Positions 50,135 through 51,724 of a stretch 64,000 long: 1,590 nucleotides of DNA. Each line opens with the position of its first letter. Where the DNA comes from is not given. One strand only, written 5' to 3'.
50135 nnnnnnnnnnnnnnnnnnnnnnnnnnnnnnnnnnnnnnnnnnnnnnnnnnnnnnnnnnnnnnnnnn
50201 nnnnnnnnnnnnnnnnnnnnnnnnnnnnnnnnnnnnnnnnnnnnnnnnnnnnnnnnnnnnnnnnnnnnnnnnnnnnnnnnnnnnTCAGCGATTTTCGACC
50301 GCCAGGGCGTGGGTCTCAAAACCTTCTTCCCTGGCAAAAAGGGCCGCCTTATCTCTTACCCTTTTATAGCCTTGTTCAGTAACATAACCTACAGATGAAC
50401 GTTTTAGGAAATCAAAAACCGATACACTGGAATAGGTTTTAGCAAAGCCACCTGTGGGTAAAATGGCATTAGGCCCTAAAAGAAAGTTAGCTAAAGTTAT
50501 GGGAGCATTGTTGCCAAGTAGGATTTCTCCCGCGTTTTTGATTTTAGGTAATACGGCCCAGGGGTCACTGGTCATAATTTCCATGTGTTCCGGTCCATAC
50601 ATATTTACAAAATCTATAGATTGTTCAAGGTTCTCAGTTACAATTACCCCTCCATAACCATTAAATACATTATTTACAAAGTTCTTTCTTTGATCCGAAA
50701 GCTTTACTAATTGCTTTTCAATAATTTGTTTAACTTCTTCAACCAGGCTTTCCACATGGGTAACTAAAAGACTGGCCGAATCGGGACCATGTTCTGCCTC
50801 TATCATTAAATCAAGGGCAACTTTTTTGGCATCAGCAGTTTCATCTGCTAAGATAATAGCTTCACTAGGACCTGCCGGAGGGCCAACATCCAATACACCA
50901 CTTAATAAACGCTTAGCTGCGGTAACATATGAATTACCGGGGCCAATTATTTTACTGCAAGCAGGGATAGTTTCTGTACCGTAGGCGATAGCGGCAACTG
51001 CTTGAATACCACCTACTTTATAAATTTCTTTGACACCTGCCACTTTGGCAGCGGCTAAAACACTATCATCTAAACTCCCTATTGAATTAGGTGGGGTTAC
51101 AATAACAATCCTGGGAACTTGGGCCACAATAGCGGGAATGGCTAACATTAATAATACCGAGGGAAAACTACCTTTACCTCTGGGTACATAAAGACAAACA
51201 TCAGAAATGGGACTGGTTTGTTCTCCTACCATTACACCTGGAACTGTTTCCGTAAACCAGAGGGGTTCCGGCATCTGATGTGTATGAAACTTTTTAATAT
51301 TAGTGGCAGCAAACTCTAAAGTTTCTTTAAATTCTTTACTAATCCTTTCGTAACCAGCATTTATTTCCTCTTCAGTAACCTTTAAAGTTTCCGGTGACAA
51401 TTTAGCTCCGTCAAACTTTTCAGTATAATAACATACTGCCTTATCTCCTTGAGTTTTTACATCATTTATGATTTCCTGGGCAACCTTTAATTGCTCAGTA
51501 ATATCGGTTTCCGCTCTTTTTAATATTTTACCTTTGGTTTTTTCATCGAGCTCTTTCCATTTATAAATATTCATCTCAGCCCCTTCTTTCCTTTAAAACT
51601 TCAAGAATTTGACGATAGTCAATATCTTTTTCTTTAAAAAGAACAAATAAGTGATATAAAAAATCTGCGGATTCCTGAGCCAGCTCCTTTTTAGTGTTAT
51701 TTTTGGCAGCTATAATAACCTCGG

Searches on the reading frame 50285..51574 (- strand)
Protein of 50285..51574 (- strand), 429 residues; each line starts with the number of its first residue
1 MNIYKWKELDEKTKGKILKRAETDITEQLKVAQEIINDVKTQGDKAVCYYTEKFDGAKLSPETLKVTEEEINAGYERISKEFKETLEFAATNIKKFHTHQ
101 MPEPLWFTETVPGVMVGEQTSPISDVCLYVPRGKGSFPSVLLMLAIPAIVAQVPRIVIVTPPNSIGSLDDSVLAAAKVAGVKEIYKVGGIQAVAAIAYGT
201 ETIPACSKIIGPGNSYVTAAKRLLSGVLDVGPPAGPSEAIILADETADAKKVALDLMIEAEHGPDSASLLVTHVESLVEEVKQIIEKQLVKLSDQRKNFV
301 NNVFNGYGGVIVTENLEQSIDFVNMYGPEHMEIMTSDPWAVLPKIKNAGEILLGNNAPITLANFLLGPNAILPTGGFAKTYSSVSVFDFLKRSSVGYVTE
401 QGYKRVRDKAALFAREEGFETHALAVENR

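Call 13: find_encoding_contigs(protein=window:50285-51574:-, flank=10000, max_places=6)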
Protein window:50285-51574:- (429 aa): 24 contigs read that carry it; 6 places shown.
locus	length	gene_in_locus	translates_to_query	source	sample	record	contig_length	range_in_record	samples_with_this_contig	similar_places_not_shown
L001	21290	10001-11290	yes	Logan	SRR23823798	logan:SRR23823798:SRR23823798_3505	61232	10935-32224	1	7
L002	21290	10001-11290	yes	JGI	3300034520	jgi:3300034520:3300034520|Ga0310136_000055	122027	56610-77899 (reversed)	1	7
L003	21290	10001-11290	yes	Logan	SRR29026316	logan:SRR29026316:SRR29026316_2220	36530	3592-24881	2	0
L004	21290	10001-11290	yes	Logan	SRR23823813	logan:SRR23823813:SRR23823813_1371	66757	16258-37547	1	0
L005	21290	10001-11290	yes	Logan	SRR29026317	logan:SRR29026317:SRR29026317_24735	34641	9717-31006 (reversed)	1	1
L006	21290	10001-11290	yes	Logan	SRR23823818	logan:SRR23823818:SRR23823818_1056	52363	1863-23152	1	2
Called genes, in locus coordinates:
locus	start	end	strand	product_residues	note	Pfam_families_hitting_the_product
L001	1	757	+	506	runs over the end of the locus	PF01266:DAO, PF01494:FAD_binding_3 (faint), PF04324:Fer2_BFD (faint)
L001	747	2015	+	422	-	PF00890:FAD_binding_2, PF01134:GIDA (weak), PF01266:DAO (weak), PF07992:Pyr_redox_2 (faint), PF12831:FAD_oxidored (weak)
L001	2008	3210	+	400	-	PF13183:Fer4_8, PF13237:Fer4_10 (faint), PF13534:Fer4_17 (weak), PF02754:CCG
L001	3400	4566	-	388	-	PF00155:Aminotran_1_2, PF00266:Aminotran_5 (faint), PF01041:DegT_DnrJ_EryC1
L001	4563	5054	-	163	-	PF13404:HTH_AsnC-type (faint), PF13412:HTH_24, PF01037:AsnC_trans_reg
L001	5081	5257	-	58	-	-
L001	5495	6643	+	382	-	PF13393:tRNA-synt_His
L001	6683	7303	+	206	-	PF01634:HisG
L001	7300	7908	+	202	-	PF00117:GATase, PF07685:GATase_3 (weak), PF01174:SNO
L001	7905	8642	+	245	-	PF00977:His_biosynth, PF01207:Dus (faint), PF01884:PcrB (faint), PF01180:DHO_dh (faint)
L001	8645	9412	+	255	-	PF00977:His_biosynth, PF01207:Dus (faint), PF02581:TMP-TENI (faint), PF03060:NMO (faint)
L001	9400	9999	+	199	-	PF01502:PRA-CH, PF01503:PRA-PH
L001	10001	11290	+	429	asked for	PF00815:Histidinol_dh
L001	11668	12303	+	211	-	PF00475:IGPD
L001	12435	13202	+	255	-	PF01127:Sdh_cyt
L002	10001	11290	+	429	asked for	PF00815:Histidinol_dh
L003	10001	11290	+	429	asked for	PF00815:Histidinol_dh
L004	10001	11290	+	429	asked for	PF00815:Histidinol_dh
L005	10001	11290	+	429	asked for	PF00815:Histidinol_dh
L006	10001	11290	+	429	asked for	PF00815:Histidinol_dh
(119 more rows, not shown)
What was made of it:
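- Checked: The statement that every other his junction overlaps or is under 40 bp is correct (gene table, call 13).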

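Call 16: find_homologous_proteins(query=window:50285-51574:-, max_evalue=1e-50)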
Query window:50285-51574:- (429 aa): 7876 proteins with E <= 1e-50 among 8000 candidates; the best 120 are listed.
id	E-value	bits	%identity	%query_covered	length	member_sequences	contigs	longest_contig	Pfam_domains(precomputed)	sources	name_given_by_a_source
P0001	3.0e-280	947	100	100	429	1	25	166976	PF00815.26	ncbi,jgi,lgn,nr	ncbi:MAG: histidinol dehydrogenase [Clostridia bacterium]|jgi:histidinol dehydrogenase|nr:histidinol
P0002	7.1e-280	945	100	100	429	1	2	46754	PF00815.26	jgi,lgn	jgi:histidinol dehydrogenase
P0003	3.3e-237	805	83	100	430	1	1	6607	PF00815.26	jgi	-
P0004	1.3e-234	796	80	100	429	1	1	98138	PF00815.26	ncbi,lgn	ncbi:MAG: histidinol dehydrogenase [Bacillota bacterium]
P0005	3.3e-230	782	81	100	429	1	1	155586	PF00815.26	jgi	-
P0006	7.5e-228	774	80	100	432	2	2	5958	PF00815.26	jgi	-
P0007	2.8e-227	772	79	100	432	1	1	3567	PF00815.26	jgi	-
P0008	2.9e-227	772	79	100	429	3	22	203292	PF00815.26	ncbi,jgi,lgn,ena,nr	ncbi:MAG: histidinol dehydrogenase [Clostridiaceae bacterium BRH_c20a]|nr:MAG: histidinol dehydrogen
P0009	1.7e-220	750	78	100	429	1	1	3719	PF00815.26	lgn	-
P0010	3.4e-219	746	76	100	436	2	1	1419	PF00815.26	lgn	-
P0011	7.4e-219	745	77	100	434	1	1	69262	PF00815.26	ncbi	ncbi:MAG: histidinol dehydrogenase [Peptococcaceae bacterium]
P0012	1.3e-218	744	78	98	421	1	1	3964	PF00815.26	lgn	-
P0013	2.0e-218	743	76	100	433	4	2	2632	PF00815.26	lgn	-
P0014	4.9e-218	742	76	100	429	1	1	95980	PF00815.26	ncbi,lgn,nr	ncbi:MAG: histidinol dehydrogenase [Clostridia bacterium]|nr:histidinol dehydrogenase [Clostridia ba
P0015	2.3e-217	740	76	100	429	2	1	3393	PF00815.26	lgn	-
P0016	1.3e-216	737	76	100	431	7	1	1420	PF00815.26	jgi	-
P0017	8.6e-208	708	75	100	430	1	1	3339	PF00815.26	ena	-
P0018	8.9e-208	708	74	100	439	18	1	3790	PF05823.18,PF00815.26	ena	-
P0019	1.1e-204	698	73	100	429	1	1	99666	PF00815.26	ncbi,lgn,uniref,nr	ncbi:histidinol dehydrogenase [Desulfonispora thiosulfatigenes DSM 11270]|uniref:histidinol dehydrog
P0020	4.3e-201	686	72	100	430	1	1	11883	PF00815.26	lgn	-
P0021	1.6e-200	684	71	100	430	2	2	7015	PF00815.26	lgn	-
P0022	5.8e-198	676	69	100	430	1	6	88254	PF00815.26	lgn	-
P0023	1.7e-195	668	68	100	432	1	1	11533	PF00815.26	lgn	-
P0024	1.8e-195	667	69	100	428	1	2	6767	PF00815.26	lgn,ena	-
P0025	5.2e-195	666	69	100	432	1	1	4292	PF00815.26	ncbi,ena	-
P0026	6.3e-195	666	68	100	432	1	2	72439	PF00815.26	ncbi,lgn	-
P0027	1.1e-194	665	68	100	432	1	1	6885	PF00815.26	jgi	jgi:histidinol dehydrogenase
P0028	1.2e-194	665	69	98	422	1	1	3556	PF00815.26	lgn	-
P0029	1.3e-194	665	68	100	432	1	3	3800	PF00815.26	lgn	-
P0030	1.4e-194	665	68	100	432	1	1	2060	PF00815.26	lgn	-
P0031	1.7e-194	664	68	100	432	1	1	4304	PF00815.26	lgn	-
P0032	1.9e-194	664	68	100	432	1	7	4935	PF00815.26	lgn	-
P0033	2.2e-194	664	68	100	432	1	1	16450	PF00815.26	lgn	-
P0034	3.9e-194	663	68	100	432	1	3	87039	PF00815.26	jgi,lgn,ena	jgi:histidinol dehydrogenase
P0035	4.2e-194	663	68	100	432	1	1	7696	PF00815.26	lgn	-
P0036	4.8e-194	663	68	100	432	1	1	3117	PF00815.26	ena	-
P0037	5.0e-194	663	68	100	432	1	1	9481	PF00815.26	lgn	-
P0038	5.4e-194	663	68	100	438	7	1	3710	PF00815.26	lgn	-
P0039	9.4e-194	662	68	100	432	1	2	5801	PF00815.26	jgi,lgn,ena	jgi:histidinol dehydrogenase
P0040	5.8e-193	659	67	100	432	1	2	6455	PF00815.26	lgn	-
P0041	1.1e-192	658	68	100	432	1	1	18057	PF00815.26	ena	-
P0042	1.1e-192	658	68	100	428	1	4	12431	PF00815.26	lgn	-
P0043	1.2e-192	658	68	100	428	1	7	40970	PF00815.26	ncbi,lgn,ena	-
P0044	1.1e-190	652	67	100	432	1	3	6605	PF00815.26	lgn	-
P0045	6.2e-190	649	67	100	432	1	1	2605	PF00815.26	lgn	-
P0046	1.1e-189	648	69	100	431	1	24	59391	PF00815.26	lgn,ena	-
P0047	1.1e-189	648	69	100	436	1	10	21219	PF00815.26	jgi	-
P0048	1.5e-189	648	69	100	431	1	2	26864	PF00815.26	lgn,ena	-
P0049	1.5e-189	648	69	100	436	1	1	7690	PF00815.26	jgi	-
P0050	2.9e-189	647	68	100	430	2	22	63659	PF00815.26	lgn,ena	-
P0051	1.4e-188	645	67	100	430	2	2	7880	PF00815.26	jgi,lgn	jgi:histidinol dehydrogenase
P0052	4.1e-188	643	68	100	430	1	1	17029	PF00815.26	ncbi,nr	ncbi:MAG: histidinol dehydrogenase [Clostridiaceae bacterium]|nr:histidinol dehydrogenase [Clostridi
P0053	2.1e-187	641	67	100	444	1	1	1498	PF00815.26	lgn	-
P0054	2.2e-187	641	67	100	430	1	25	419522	PF00815.26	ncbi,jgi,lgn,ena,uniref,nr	ncbi:MAG: histidinol dehydrogenase [Petroclostridium sp.]|jgi:histidinol dehydrogenase|uniref:histid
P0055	2.7e-187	641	66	100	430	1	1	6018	PF00815.26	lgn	-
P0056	3.1e-187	640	66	100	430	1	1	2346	PF00815.26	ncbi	-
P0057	3.3e-187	640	67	100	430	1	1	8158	PF00815.26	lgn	-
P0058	3.9e-187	640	67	100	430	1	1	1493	PF00815.26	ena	-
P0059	5.7e-187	640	67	100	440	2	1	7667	PF00815.26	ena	-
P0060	5.7e-187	640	66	100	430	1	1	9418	PF00815.26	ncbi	-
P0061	6.5e-187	639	66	100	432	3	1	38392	PF00815.26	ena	-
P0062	1.0e-186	639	67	100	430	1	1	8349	PF00815.26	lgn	-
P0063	1.1e-186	639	67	100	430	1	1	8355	PF00815.26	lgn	-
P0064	1.3e-186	638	67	100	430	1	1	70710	PF00815.26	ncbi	-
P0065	2.7e-186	637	67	100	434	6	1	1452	PF00815.26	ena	-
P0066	3.0e-186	637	66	100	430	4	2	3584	PF00815.26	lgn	-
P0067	4.1e-186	637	66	100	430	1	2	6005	PF00815.26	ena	-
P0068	4.2e-186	637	66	100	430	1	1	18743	PF00815.26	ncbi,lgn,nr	ncbi:MAG: histidinol dehydrogenase [Eubacteriales bacterium]|nr:histidinol dehydrogenase [Eubacteria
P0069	4.9e-186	636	67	100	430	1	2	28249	PF00815.26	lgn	-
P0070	5.7e-186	636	66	100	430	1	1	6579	PF00815.26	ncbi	-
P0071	6.2e-186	636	67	100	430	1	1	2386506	PF00815.26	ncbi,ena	-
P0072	6.9e-186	636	67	100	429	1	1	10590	PF00815.26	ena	-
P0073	7.1e-186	636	66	100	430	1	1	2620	PF00815.26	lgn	-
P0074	8.4e-186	636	66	100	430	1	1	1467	PF00815.26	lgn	-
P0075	1.0e-185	635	67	100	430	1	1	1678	PF00815.26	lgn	-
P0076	1.2e-185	635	66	100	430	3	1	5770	PF00815.26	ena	-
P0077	1.3e-185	635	66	100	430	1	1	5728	PF00815.26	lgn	-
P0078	1.4e-185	635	66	100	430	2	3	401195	PF00815.26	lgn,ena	-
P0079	1.5e-185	635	66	100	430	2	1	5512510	PF00815.26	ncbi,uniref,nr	ncbi:histidinol dehydrogenase [Petroclostridium sp. X23]|uniref:histidinol dehydrogenase n=1 Tax=Pet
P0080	1.5e-185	635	66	100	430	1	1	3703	PF00815.26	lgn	-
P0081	1.7e-185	635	66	100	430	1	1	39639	PF00815.26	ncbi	-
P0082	2.2e-185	634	66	100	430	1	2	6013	PF00815.26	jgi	-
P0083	2.3e-185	634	66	100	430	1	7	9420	PF00815.26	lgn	-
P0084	2.8e-185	634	67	100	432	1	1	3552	PF00815.26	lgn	-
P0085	2.9e-185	634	66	100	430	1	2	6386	PF00815.26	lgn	-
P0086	3.2e-185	634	66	100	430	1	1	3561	PF00815.26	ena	-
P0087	3.7e-185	634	73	94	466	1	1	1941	PF00132.31,PF25087.2,PF00815.26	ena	-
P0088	4.2e-185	633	66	100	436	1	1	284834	PF00815.26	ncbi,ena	-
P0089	4.2e-185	633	65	100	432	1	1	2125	PF00815.26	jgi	-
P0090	4.7e-185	633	66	100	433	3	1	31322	PF00815.26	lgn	-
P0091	6.3e-185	633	66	100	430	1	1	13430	PF00815.26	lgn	-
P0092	8.3e-185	632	66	100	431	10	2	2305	PF00815.26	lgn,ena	-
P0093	8.3e-185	632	66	100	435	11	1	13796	PF00815.26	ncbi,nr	ncbi:MAG: histidinol dehydrogenase [Ruminococcaceae bacterium]|nr:histidinol dehydrogenase [Oscillos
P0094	1.0e-184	632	66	100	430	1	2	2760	PF00815.26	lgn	-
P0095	1.2e-184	632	66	100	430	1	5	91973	PF00815.26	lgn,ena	-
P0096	1.3e-184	632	65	100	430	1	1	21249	PF00815.26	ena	-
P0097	1.3e-184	632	66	100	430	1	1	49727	PF00815.26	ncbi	-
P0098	1.3e-184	632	66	100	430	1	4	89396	PF00815.26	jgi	-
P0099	1.5e-184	632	64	100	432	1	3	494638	PF00815.26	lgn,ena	-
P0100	1.8e-184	631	66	100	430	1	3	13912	PF00815.26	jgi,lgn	jgi:histidinol dehydrogenase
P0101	1.8e-184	631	64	100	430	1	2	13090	PF00815.26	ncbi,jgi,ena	jgi:histidinol dehydrogenase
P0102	1.9e-184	631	67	100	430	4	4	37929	PF00815.26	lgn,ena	-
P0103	1.9e-184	631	65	100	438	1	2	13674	PF00815.26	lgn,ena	-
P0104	2.3e-184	631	66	100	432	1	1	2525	PF00815.26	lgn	-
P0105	2.3e-184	631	65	100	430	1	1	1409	PF00815.26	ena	-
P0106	2.6e-184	631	66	100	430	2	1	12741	PF00815.26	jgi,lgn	-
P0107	2.8e-184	631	65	100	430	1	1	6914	PF00815.26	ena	-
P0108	3.2e-184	630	65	100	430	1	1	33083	PF00815.26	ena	-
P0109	3.3e-184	630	66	100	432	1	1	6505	PF00815.26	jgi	jgi:histidinol dehydrogenase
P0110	3.5e-184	630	66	100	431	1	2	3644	PF00815.26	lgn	-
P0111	3.7e-184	630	65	100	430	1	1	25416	PF00815.26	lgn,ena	-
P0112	3.9e-184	630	65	100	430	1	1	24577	PF00815.26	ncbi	-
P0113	4.3e-184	630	66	100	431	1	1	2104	PF00815.26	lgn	-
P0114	5.0e-184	630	64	100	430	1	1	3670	PF00815.26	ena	-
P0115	5.0e-184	630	66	100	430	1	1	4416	PF00815.26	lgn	-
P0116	5.1e-184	630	66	100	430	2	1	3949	PF00815.26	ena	-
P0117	5.1e-184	630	66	100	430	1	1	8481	PF00815.26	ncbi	-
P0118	5.7e-184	630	66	100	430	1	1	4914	PF00815.26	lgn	-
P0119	6.0e-184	630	66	100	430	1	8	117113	PF00815.26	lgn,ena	-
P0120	6.0e-184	630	65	100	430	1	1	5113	PF00815.26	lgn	-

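Call 17: find_encoding_contigs(protein=P0004, flank=10000, max_places=1)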
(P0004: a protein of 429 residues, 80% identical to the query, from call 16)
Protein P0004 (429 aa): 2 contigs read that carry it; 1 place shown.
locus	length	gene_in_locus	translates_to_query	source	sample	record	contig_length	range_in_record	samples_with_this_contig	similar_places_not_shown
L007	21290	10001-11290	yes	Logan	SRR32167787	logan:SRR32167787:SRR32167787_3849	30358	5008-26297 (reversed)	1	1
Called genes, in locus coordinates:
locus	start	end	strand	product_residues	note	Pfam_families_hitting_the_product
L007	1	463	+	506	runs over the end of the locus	PF01266:DAO, PF01494:FAD_binding_3 (faint), PF04324:Fer2_BFD (weak)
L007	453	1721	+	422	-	PF00890:FAD_binding_2, PF07992:Pyr_redox_2 (faint), PF12831:FAD_oxidored (weak)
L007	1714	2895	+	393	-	PF13183:Fer4_8, PF13237:Fer4_10 (faint), PF13534:Fer4_17 (weak), PF02754:CCG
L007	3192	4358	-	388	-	PF00155:Aminotran_1_2, PF00266:Aminotran_5 (faint), PF01041:DegT_DnrJ_EryC1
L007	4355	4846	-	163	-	PF13412:HTH_24 (weak), PF13545:HTH_Crp_2 (weak), PF01037:AsnC_trans_reg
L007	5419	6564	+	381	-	PF13393:tRNA-synt_His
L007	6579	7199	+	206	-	PF01634:HisG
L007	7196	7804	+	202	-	PF00117:GATase, PF07685:GATase_3, PF01174:SNO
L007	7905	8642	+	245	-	PF00977:His_biosynth, PF01884:PcrB (faint), PF01207:Dus (weak)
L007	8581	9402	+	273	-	PF00977:His_biosynth, PF01207:Dus (faint), PF02581:TMP-TENI (faint), PF03060:NMO (faint)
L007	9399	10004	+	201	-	PF01502:PRA-CH, PF01503:PRA-PH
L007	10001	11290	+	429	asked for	PF00815:Histidinol_dh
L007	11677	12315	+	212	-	PF00475:IGPD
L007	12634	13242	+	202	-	PF01127:Sdh_cyt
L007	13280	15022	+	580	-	PF00890:FAD_binding_2, PF07992:Pyr_redox_2 (faint), PF02910:Succ_DH_flav_C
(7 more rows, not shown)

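Call 18: find_encoding_contigs(protein=P0005, flank=10000, max_places=1)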
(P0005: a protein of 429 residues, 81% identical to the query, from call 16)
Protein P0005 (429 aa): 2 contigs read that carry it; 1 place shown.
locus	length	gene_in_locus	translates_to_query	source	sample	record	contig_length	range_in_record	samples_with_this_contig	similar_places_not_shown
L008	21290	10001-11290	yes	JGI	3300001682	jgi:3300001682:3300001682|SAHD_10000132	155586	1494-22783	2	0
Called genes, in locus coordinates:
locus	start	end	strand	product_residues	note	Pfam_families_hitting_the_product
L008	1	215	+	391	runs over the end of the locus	PF13433:Peripla_BP_5 (faint), PF13458:Peripla_BP_6, PF01094:ANF_receptor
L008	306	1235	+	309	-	PF02653:BPD_transp_2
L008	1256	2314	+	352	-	PF02653:BPD_transp_2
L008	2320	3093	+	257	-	PF00005:ABC_tran, PF13304:AAA_21 (faint), PF12399:BCA_ABC_TP_C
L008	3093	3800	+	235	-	PF00005:ABC_tran, PF13304:AAA_21 (faint)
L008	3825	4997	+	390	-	PF04389:Peptidase_M28, PF01546:Peptidase_M20, PF07687:M20_dimer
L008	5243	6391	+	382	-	PF13393:tRNA-synt_His, PF21996:HisZ-like (weak)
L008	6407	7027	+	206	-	PF01634:HisG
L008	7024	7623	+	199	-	PF00117:GATase, PF07685:GATase_3, PF01174:SNO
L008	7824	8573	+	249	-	PF00977:His_biosynth, PF01884:PcrB (faint)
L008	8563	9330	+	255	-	PF00977:His_biosynth, PF02581:TMP-TENI (faint), PF03060:NMO (faint), PF01207:Dus (faint)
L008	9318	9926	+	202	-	PF01502:PRA-CH, PF01503:PRA-PH, PF03819:MazG (weak)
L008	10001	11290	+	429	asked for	PF00815:Histidinol_dh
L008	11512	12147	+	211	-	PF00475:IGPD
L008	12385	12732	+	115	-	-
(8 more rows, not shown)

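Call 19: find_encoding_contigs(protein=P0008, flank=10000, max_places=1)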
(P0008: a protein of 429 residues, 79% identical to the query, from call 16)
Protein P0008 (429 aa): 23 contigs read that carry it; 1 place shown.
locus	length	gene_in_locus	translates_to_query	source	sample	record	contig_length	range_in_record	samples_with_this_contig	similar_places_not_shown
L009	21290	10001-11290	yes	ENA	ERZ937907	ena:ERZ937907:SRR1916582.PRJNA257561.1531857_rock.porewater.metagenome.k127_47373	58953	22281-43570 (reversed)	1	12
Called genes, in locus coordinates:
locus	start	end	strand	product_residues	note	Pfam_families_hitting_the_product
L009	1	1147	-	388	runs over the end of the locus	PF00155:Aminotran_1_2, PF01041:DegT_DnrJ_EryC1 (weak)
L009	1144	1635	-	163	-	PF13412:HTH_24 (weak), PF01037:AsnC_trans_reg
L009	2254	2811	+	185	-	-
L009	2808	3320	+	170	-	-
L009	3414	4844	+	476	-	PF03062:MBOAT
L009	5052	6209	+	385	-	PF13393:tRNA-synt_His, PF21996:HisZ-like (faint)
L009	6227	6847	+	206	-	PF01634:HisG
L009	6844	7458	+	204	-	PF00117:GATase, PF07685:GATase_3, PF01174:SNO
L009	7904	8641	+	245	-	PF00977:His_biosynth, PF01884:PcrB (faint)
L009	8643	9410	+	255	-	PF00977:His_biosynth, PF02581:TMP-TENI (faint), PF01207:Dus (faint), PF03060:NMO (faint)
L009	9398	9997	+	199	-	PF01502:PRA-CH, PF01503:PRA-PH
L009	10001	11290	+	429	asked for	PF00815:Histidinol_dh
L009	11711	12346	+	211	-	PF00475:IGPD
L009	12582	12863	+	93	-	-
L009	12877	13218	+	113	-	PF07875:Coat_F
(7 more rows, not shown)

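Call 20: find_encoding_contigs(protein=P0019, flank=10000, max_places=1)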
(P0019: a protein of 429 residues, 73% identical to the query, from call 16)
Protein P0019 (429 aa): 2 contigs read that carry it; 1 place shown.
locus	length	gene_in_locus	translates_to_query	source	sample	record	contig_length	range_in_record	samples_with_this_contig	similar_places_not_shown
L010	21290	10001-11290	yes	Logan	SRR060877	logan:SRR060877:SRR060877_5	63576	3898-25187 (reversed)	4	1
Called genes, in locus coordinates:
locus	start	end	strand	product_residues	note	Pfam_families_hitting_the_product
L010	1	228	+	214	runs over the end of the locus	PF02390:Methyltransf_4, PF13847:Methyltransf_31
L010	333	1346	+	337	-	PF03480:DctP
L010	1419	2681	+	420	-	PF00365:PFK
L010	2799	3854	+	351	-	-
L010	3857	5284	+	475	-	PF03062:MBOAT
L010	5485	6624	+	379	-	PF13393:tRNA-synt_His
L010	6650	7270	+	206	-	PF01634:HisG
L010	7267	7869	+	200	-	PF00117:GATase, PF07685:GATase_3 (weak), PF01174:SNO (faint)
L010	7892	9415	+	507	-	PF00977:His_biosynth, PF01207:Dus (faint), PF01884:PcrB (faint), PF01180:DHO_dh (faint), PF02581:TMP-TENI (faint), PF03060:NMO (faint), PF04309:G3P_antiterm (faint), PF00977:His_biosynth, +1 more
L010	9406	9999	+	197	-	PF01502:PRA-CH, PF01503:PRA-PH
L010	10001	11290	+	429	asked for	PF00815:Histidinol_dh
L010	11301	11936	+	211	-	PF00475:IGPD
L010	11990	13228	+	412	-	PF04055:Radical_SAM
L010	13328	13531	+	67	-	PF01197:Ribosomal_L31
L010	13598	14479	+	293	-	PF07136:DUF1385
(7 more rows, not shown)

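Call 43: find_encoding_contigs(protein=P0003, flank=6000, max_places=1)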
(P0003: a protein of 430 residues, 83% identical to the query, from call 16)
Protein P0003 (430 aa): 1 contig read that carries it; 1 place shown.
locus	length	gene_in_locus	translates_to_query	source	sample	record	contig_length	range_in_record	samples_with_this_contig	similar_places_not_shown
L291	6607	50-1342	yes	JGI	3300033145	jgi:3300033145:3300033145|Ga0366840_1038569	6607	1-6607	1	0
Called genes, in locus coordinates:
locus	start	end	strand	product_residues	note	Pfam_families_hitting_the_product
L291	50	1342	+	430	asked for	PF00815:Histidinol_dh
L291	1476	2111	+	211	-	PF00475:IGPD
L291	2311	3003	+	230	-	PF01471:PG_binding_1, PF09374:PG_binding_3 (faint), PF07486:Hydrolase_2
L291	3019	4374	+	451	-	PF20769:YPEB_N, PF14620:YPEB_PepSY1-2, PF03413:PepSY (faint), PF16244:DUF4901 (weak)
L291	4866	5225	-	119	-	-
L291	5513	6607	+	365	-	?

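Call 44: find_encoding_contigs(protein=P0006, flank=6000, max_places=1)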
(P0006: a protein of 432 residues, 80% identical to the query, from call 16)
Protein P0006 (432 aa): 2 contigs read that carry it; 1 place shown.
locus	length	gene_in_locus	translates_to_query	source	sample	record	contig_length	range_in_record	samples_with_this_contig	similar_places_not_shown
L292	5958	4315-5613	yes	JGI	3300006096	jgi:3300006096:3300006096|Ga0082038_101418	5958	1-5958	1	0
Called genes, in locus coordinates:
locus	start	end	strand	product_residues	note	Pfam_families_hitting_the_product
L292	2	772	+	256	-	?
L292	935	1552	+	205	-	PF01634:HisG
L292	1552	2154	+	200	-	PF00117:GATase, PF07685:GATase_3, PF01174:SNO (weak)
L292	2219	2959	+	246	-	PF00977:His_biosynth, PF01207:Dus (weak), PF01884:PcrB (faint)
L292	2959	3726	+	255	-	PF00977:His_biosynth, PF01207:Dus (faint), PF03060:NMO (faint)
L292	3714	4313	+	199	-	PF01502:PRA-CH, PF01503:PRA-PH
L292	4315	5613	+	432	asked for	PF00815:Histidinol_dh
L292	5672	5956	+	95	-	?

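Call 45: find_encoding_contigs(protein=P0011, flank=10000, max_places=1)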
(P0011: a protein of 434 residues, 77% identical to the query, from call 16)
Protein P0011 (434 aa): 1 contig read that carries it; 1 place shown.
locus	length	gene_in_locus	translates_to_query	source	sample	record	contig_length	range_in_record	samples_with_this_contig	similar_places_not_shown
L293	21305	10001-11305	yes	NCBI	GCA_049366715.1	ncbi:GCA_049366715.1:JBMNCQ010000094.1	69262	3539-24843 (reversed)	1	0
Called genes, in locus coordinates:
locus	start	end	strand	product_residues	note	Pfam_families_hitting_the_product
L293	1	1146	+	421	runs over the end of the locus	PF00890:FAD_binding_2, PF01266:DAO (faint), PF12831:FAD_oxidored (faint)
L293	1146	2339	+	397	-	PF13183:Fer4_8, PF02754:CCG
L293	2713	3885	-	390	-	PF00155:Aminotran_1_2, PF01041:DegT_DnrJ_EryC1 (weak)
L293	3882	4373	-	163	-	PF13412:HTH_24 (weak), PF13545:HTH_Crp_2 (weak), PF01037:AsnC_trans_reg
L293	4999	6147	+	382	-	PF13393:tRNA-synt_His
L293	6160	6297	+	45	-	-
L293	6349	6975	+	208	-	PF01634:HisG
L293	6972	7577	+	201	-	PF00117:GATase, PF07685:GATase_3, PF01174:SNO (weak)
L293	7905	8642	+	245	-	PF00977:His_biosynth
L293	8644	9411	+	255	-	PF00977:His_biosynth, PF01207:Dus (faint), PF02581:TMP-TENI (faint), PF03060:NMO (weak)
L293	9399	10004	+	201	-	PF01502:PRA-CH, PF01503:PRA-PH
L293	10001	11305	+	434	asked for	PF00815:Histidinol_dh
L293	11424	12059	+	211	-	PF00475:IGPD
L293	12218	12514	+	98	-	-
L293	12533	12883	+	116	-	PF07875:Coat_F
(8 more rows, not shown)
